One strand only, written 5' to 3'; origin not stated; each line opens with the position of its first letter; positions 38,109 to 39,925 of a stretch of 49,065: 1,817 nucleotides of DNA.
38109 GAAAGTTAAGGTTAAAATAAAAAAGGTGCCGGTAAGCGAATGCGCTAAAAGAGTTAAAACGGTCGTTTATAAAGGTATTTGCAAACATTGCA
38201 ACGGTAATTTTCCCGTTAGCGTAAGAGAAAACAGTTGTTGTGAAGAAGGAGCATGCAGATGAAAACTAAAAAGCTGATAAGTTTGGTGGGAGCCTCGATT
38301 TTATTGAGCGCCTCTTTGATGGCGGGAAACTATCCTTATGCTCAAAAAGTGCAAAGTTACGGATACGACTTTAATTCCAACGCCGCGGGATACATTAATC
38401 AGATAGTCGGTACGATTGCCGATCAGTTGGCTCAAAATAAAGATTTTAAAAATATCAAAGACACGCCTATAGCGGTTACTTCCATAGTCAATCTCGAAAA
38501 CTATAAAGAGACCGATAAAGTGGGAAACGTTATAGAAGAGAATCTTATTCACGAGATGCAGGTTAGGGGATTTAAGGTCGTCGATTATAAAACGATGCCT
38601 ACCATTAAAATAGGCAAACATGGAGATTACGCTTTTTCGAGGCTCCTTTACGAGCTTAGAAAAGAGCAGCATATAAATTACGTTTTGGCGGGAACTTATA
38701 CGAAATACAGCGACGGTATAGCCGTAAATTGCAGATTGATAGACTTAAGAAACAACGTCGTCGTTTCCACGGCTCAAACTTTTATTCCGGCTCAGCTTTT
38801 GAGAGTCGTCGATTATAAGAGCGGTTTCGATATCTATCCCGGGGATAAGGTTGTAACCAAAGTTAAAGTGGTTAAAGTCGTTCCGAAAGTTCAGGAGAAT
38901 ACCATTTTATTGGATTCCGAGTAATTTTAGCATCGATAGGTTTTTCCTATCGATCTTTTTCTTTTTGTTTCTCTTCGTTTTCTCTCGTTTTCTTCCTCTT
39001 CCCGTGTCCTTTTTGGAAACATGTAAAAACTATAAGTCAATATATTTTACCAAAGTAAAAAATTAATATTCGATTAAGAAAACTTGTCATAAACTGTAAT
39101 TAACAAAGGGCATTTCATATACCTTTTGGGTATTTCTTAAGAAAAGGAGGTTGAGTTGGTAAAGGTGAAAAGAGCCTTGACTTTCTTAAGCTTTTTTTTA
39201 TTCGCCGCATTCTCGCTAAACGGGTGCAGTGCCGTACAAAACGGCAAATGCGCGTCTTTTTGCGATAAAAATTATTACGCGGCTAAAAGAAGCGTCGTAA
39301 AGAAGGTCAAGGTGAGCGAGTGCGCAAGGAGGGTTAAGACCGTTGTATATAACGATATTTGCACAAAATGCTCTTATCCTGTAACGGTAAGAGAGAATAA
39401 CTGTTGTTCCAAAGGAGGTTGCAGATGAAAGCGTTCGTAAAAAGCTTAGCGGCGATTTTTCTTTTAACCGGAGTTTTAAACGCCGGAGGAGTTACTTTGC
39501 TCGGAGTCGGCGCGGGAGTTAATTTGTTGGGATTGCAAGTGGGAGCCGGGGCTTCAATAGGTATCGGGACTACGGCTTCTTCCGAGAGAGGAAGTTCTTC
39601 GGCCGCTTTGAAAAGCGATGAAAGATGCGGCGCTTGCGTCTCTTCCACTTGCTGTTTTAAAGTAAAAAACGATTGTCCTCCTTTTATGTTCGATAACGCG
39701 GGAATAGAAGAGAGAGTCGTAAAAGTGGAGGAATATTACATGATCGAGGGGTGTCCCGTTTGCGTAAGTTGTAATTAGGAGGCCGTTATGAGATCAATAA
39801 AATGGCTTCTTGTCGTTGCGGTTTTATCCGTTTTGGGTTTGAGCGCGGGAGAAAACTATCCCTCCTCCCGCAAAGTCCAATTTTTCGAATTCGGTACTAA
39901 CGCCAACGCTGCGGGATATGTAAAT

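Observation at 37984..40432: Tandemly duplicated cassette: 8-Cys mini-lipoprotein translationally coupled to a FlgO-like periplasmic protein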

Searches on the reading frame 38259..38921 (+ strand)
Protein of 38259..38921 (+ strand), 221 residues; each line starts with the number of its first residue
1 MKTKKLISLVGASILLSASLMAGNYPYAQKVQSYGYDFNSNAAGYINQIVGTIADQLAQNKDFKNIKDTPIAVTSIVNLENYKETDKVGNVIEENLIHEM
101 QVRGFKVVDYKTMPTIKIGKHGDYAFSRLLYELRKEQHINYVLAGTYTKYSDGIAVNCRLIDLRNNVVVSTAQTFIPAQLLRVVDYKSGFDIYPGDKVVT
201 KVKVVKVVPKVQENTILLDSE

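Call 3: search_protein_families(library=pfam, proteins=[window:38259-38921:+], max_evalue=1)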
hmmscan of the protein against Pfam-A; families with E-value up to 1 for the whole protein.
window:38259-38921:+ (221 aa): 1 family
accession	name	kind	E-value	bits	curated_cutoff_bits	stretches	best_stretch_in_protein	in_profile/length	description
PF17680.6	FlgO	-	8.9e-41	139.2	22.6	1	53-179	3-128/130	FlgO protein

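Call 4: search_protein_families(library=ncbifam, proteins=[window:38259-38921:+], max_evalue=1)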
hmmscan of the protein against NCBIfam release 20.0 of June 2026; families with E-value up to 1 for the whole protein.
window:38259-38921:+ (221 aa): 1 family
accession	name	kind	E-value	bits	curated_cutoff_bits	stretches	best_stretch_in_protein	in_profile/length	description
NF012190.1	tet_MFS_B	exception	0.003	16.6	850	1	6-118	103-215/400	tetracycline efflux MFS transporter Tet(B)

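Call 18: search_solved_structures(query=window:38259-38921:+, max_evalue=10, show_alignments=2)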
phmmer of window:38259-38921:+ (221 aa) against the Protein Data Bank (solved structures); distinct sequences matched with E-value up to 10: 2.
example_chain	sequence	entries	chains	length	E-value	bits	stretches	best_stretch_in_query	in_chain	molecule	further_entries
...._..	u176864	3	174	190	2e-29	106.1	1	67-181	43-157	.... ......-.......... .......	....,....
9yds_Ab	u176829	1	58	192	2.1e-29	106.1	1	67-181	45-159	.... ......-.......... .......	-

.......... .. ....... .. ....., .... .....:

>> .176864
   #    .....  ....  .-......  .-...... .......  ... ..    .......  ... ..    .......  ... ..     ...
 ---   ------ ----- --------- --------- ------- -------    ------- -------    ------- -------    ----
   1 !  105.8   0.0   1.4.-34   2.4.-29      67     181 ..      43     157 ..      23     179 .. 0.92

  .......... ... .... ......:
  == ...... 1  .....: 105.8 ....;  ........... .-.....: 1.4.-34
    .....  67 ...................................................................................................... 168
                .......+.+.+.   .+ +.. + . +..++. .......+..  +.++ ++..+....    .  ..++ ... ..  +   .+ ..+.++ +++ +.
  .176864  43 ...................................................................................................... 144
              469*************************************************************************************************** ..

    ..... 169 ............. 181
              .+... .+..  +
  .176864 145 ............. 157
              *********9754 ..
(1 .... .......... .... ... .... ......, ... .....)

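Call 40: find_homologous_proteins(query=window:38259-38921:+, max_evalue=1e-10)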
Query window:38259-38921:+ (221 aa): 27 proteins with E <= 1e-10 among 217 candidates.
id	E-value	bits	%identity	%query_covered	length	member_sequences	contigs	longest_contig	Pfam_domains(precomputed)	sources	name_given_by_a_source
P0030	2.8e-126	437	90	100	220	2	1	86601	PF17680.7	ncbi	-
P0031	3.6e-123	427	86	100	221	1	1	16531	PF17680.7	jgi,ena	-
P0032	8.0e-112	390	82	98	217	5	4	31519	PF17680.7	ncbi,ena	-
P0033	3.6e-110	385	78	100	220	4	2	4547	PF17680.7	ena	-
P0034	1.0e-108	380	80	99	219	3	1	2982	PF17680.7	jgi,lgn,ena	-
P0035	1.9e-108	379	75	100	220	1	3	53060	PF17680.7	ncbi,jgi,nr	ncbi:MAG: hypothetical protein GXO31_05460 [Epsilonproteobacteria bacterium]|nr:hypothetical protein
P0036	4.8e-76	273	65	89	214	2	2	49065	PF17680.7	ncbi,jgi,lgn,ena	-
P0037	1.9e-75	271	61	98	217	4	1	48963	PF17680.7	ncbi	-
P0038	3.8e-75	270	61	98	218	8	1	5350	PF17680.7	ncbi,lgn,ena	-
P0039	4.8e-75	270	61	98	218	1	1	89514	PF17680.7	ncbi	-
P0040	6.4e-75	269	63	94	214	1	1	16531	PF17680.7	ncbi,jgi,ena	-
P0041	6.0e-74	266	59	96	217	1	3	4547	PF17680.7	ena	-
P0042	3.7e-73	264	58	94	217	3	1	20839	PF17680.7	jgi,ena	-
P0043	2.6e-69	251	57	98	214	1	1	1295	PF17680.7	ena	-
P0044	7.7e-67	243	58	86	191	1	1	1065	PF17680.7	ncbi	-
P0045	2.0e-57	212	50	95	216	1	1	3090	PF17680.7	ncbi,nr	ncbi:MAG: hypothetical protein HXX81_04755 [Campylobacterales bacterium]|nr:hypothetical protein [Ca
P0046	2.5e-55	205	51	88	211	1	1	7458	PF17680.7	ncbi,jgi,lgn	ncbi:MAG: TolB-like protein [Sulfurimonas sp.]|jgi:TolB-like protein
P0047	4.3e-55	205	59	68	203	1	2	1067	PF17680.7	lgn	-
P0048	2.4e-53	199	54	84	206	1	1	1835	PF17680.7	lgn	-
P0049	6.6e-52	194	52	84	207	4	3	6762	PF17680.7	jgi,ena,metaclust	metaclust:\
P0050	3.0e-51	192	51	80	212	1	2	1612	PF17680.7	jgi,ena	-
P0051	8.8e-51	191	58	66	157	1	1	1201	PF17680.7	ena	-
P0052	2.0e-50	189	52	76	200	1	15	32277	PF17680.7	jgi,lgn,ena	-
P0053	3.4e-50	189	53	80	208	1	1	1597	PF17680.7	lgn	-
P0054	1.1e-43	167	46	81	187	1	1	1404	PF17680.7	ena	-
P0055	9.4e-41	158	47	76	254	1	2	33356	PF17680.7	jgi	jgi:TolB-like protein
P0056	1.4e-37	148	41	74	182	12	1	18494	PF17680.7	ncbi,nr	ncbi:MAG: hypothetical protein HOD47_05515, partial [Gammaproteobacteria bacterium]|nr:hypothetical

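Call 41: find_encoding_contigs(protein=P0046, flank=5000, max_places=1)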
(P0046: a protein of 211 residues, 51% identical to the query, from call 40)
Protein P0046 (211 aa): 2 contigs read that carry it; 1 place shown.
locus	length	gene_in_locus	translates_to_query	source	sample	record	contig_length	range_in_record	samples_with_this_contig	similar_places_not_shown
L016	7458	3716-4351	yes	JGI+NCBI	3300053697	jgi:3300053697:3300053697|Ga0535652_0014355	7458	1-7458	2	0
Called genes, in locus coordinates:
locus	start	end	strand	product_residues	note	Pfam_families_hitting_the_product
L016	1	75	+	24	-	?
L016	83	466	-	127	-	PF00376:MerR, PF13411:MerR_1, PF13591:MerR_2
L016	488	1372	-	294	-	PF00226:DnaJ, PF01556:DnaJ_C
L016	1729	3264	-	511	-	PF02142:MGS, PF01808:AICARFT_IMPCHas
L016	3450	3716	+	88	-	-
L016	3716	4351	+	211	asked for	PF17680:FlgO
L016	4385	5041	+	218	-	-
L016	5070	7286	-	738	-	PF18072:FGAR-AT_linker, PF00586:AIRS, PF02769:AIRS_C, PF00586:AIRS, PF02769:AIRS_C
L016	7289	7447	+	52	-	-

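Call 42: find_encoding_contigs(protein=P0052, flank=8000, max_places=1)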
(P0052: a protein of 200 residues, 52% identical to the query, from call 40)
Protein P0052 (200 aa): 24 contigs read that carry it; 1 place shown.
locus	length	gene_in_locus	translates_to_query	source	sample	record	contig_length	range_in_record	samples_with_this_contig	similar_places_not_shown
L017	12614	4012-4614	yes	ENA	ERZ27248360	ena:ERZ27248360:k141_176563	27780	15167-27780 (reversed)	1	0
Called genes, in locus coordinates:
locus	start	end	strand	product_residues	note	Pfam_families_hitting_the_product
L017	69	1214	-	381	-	PF03773:ArsP_1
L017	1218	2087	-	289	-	-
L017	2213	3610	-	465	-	PF00749:tRNA-synt_1c, PF19269:Anticodon_2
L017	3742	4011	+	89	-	-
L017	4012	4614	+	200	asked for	PF17680:FlgO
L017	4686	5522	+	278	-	PF13145:Rotamase_2 (faint), PF13624:SurA_N_3 (weak), PF22506:Cj1289-like_C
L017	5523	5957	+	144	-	PF00383:dCMP_cyt_deam_1, PF14437:MafB19-deam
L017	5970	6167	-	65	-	-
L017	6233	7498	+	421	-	PF00563:EAL, PF08668:HDOD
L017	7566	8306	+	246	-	PF00194:Carb_anhydrase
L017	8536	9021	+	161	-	PF10263:SprT-like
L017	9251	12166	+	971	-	PF13188:PAS_8 (faint), PF08447:PAS_3, PF08448:PAS_4 (faint), PF13426:PAS_9 (weak), PF12860:PAS_7 (faint), PF00989:PAS (weak), PF08447:PAS_3, PF00990:GGDEF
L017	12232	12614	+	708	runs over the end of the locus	PF00989:PAS, PF08447:PAS_3 (weak), PF08448:PAS_4 (faint), PF13188:PAS_8 (faint), PF13426:PAS_9, PF01966:HD, PF13487:HD_5, PF00990:GGDEF, +1 more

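Call 43: find_encoding_contigs(protein=P0055, flank=8000, max_places=1)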
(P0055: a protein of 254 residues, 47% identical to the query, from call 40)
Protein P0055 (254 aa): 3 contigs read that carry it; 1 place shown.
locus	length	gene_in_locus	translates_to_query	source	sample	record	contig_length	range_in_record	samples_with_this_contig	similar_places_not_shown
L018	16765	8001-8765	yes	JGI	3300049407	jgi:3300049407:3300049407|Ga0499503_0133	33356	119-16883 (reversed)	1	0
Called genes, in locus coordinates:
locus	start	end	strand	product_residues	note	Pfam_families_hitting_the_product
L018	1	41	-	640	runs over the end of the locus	PF07696:7TMR-DISMED2, PF07695:7TMR-DISM_7TM, PF00512:HisKA, PF02518:HATPase_c, PF14501:HATPase_c_5 (weak)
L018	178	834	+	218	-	PF00072:Response_reg, PF00486:Trans_reg_C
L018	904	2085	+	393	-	PF26365:ApoNAT_membrane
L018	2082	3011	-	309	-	PF00072:Response_reg (weak)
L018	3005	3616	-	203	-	PF02511:Thy1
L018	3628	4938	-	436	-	PF00072:Response_reg, PF00158:Sigma54_activat, PF14532:Sigma54_activ_2, PF07724:AAA_2 (weak), PF07728:AAA_5 (weak), PF25601:AAA_lid_14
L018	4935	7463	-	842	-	PF00521:DNA_topoisoIV, PF03989:DNA_gyraseA_C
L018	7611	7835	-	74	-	PF04325:DUF465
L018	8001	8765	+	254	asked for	PF17680:FlgO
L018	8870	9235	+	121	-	-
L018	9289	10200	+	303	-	PF04055:Radical_SAM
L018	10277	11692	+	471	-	PF00005:ABC_tran (faint), PF00071:Ras, PF01926:MMR_HSR1, PF02421:FeoB_N, PF00009:GTP_EFTU, PF02421:FeoB_N, PF01926:MMR_HSR1, PF14714:KH_dom-like, +5 more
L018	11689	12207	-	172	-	-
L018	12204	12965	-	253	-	PF00929:RNase_T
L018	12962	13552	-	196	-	PF00697:PRAI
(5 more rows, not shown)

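Call 44: find_encoding_contigs(protein=P0056, flank=8000, max_places=1)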
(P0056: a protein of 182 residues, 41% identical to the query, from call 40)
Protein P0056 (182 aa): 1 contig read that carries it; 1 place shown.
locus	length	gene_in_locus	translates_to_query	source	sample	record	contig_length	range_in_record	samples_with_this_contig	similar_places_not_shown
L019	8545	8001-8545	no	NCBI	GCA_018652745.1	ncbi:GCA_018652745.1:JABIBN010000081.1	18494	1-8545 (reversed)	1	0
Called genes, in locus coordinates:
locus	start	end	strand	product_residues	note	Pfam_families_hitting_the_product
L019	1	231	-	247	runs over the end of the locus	PF00106:adh_short, PF08659:KR, PF13561:adh_short_C2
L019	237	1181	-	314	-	PF00698:Acyl_transf_1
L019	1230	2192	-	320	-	PF00108:Thiolase_N, PF08545:ACP_syn_III, PF08541:ACP_syn_III_C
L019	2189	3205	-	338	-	PF02504:FA_synthesis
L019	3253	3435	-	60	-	PF01783:Ribosomal_L32p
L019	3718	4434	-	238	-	PF01863:YgjP-like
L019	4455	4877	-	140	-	PF04313:HSDR_N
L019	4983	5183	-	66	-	PF10049:DUF2283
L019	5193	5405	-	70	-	-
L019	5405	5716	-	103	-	PF14076:DUF4258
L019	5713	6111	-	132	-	PF01420:Methylase_S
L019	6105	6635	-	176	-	-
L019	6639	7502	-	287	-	PF28123:DUF8370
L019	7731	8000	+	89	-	-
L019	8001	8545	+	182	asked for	PF17680:FlgO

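Call 68: predict_structure(alignment_id=A6)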
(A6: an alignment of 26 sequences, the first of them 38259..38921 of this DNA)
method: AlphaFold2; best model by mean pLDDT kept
length: 221 residues; sequences in the alignment: 26
mean_pLDDT: 64.6   pTM: 0.54
mean pLDDT of the five models: 64.6, 64.4, 63.0, 60.6, 60.4
residues with pLDDT >= 90: 0; 70-90: 101; 50-70: 54; < 50: 66
segments of 3 or more residues with pLDDT < 50: 23-38, 114-128, 187-221
pLDDT, mean of each block of 10 residues (from residue 1): 66 65 44 43 74 83 72 79 68 86 83 50 48 65 84 84 81 82 51 37 39 42 38
secondary structure, 60 per line:
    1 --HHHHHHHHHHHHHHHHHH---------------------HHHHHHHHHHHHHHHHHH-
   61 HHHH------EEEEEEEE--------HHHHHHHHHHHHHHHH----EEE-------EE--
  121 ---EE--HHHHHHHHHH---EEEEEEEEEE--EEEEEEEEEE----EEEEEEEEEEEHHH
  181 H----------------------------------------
elements in order: H3-20 H42-59 H61-64 E71-78 H87-102 E107-109 H128-137 E141-150 E153-162 E167-177 H178-181

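Call 72: fold_search(model_id=the predicted structure, library=pdb)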
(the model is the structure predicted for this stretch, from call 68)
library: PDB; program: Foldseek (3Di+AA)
matches with E <= 10: 1534; with E <= 0.001: 32
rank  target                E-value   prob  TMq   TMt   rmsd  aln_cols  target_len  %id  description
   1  4q6l                  6.7e-07  1.00  0.43  0.68   4.2       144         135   13  LpoB C-terminal domain from Salmonella enterica (Native) (released 2014-05-14)
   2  4q6z_A                5.3e-06  1.00  0.41  0.64   4.8       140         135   12  LpoB C-terminal domain from Escherichia coli (released 2014-05-14)
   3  5t11_B                6.8e-06  1.00  0.34  0.51   4.8       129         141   25  PelC L103M dodecamer from Paraburkholderia phytofirmans, space group C2 (released 2017-03-15)
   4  5t10_C                8.3e-06  1.00  0.33  0.50   4.8       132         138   20  PelC dodecamer from Paraburkholderia phytofirmans, space group P6 (released 2017-03-15)
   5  5t11_G                8.9e-06  1.00  0.34  0.51   4.7       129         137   22  PelC L103M dodecamer from Paraburkholderia phytofirmans, space group C2 (released 2017-03-15)
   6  5t11_I                9.4e-06  1.00  0.35  0.54   4.0       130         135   21  PelC L103M dodecamer from Paraburkholderia phytofirmans, space group C2 (released 2017-03-15)
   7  5t11_L                1.1e-05  1.00  0.32  0.50   4.7       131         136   21  PelC L103M dodecamer from Paraburkholderia phytofirmans, space group C2 (released 2017-03-15)
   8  5t11_E                1.3e-05  1.00  0.33  0.51   4.9       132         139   20  PelC L103M dodecamer from Paraburkholderia phytofirmans, space group C2 (released 2017-03-15)
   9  5t11_F                1.4e-05  1.00  0.33  0.51   4.5       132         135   20  PelC L103M dodecamer from Paraburkholderia phytofirmans, space group C2 (released 2017-03-15)
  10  5t11_C                1.5e-05  1.00  0.34  0.53   4.6       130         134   22  PelC L103M dodecamer from Paraburkholderia phytofirmans, space group C2 (released 2017-03-15)
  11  5t10_B                1.6e-05  1.00  0.35  0.52   4.1       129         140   22  PelC dodecamer from Paraburkholderia phytofirmans, space group P6 (released 2017-03-15)
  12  5t11_H                1.7e-05  1.00  0.34  0.53   3.7       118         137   22  PelC L103M dodecamer from Paraburkholderia phytofirmans, space group C2 (released 2017-03-15)
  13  5t11_D                1.8e-05  1.00  0.33  0.52   4.7       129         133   22  PelC L103M dodecamer from Paraburkholderia phytofirmans, space group C2 (released 2017-03-15)
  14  5t10_A                2.5e-05  1.00  0.30  0.47   4.9       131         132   21  PelC dodecamer from Paraburkholderia phytofirmans, space group P6 (released 2017-03-15)
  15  4r40_C                2.7e-05  1.00  0.34  0.20   4.6       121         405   17  Crystal Structure of TolB/Pal complex from Yersinia pestis. (released 2014-09-03)
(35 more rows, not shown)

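Call 90: search_protein_families(library=padloc, proteins=[window:38259-38921:+], max_evalue=0.01)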
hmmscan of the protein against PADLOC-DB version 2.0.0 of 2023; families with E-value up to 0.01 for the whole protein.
window:38259-38921:+ (221 aa): 0 families

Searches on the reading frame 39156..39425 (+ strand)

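Call 3: search_protein_families(library=pfam, proteins=[window:39156-39425:+], max_evalue=1)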
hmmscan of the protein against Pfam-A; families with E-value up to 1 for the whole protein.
window:39156-39425:+ (90 aa): 1 family
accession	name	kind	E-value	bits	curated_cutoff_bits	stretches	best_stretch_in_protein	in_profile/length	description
PF11023.14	DUF2614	-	0.14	12.8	21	1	50-80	67-97/111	Zinc-ribbon containing domain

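Call 4: search_protein_families(library=ncbifam, proteins=[window:39156-39425:+], max_evalue=1)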
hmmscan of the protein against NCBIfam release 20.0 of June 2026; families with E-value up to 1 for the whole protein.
window:39156-39425:+ (90 aa): 1 family
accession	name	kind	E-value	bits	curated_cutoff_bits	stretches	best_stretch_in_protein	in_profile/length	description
NF002796.0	PRK02935.1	equivalog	0.098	12.5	108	1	49-81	69-101/118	hypothetical protein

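Call 90: search_protein_families(library=padloc, proteins=[window:39156-39425:+], max_evalue=0.01)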
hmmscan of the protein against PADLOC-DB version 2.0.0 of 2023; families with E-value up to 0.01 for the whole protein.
window:39156-39425:+ (90 aa): 0 families

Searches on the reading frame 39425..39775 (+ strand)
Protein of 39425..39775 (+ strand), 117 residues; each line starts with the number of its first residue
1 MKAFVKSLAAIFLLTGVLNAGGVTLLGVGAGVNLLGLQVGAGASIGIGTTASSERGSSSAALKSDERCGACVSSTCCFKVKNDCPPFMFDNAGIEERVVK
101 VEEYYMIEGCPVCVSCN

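Call 3: search_protein_families(library=pfam, proteins=[window:39425-39775:+], max_evalue=1)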
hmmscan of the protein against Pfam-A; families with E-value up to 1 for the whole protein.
window:39425-39775:+ (117 aa): 0 families

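Call 4: search_protein_families(library=ncbifam, proteins=[window:39425-39775:+], max_evalue=1)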
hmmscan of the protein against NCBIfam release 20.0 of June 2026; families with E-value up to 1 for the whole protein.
window:39425-39775:+ (117 aa): 2 families
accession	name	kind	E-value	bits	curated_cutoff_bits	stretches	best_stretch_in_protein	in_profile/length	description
TIGR04257.1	nanowire_3heme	domain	0.038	14.1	40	1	53-84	39-70/75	c(7)-type cytochrome triheme domain-containing protein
NF041779.1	hetero_SS_HdrC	equivalog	0.38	10.2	350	1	49-117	17-83/198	ferredoxin:CoB-CoM heterodisulfide reductase subunit HdrC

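Call 51: search_protein_families(library=pfam, alignment_id=A5, max_evalue=5)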
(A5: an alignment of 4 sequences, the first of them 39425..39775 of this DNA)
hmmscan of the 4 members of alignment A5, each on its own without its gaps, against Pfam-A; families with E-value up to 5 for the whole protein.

A. member 1, window:39425-39775:+ (117 aa): 0 families

B. families by the number of members that match (of 4 scanned): 2 families
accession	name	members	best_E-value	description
PF04846.18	Herpes_pp38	1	0.34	Herpesvirus pp38 phosphoprotein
PF05461.16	ApoL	1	1.5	Apolipoprotein L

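Call 90: search_protein_families(library=padloc, proteins=[window:39425-39775:+], max_evalue=0.01)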
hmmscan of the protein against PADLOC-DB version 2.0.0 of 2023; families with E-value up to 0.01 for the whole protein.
window:39425-39775:+ (117 aa): 0 families

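Call 93: search_solved_structures(query=A5, max_evalue=10)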
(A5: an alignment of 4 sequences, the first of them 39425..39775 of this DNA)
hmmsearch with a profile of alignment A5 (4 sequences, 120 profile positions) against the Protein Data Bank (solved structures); distinct sequences matched with E-value up to 10: 4.
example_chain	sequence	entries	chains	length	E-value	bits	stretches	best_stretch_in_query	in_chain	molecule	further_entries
2qlk_A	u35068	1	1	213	0.89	13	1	8-110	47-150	Fiber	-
3bq4_A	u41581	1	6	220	0.93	12.9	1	8-110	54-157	Fiber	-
3l88_A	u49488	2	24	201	1.2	12.6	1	8-110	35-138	Fiber protein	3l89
7see_A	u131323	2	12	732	2.3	11.6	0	11-55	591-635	MCE family protein, Intermembrane transport protein YebT chimera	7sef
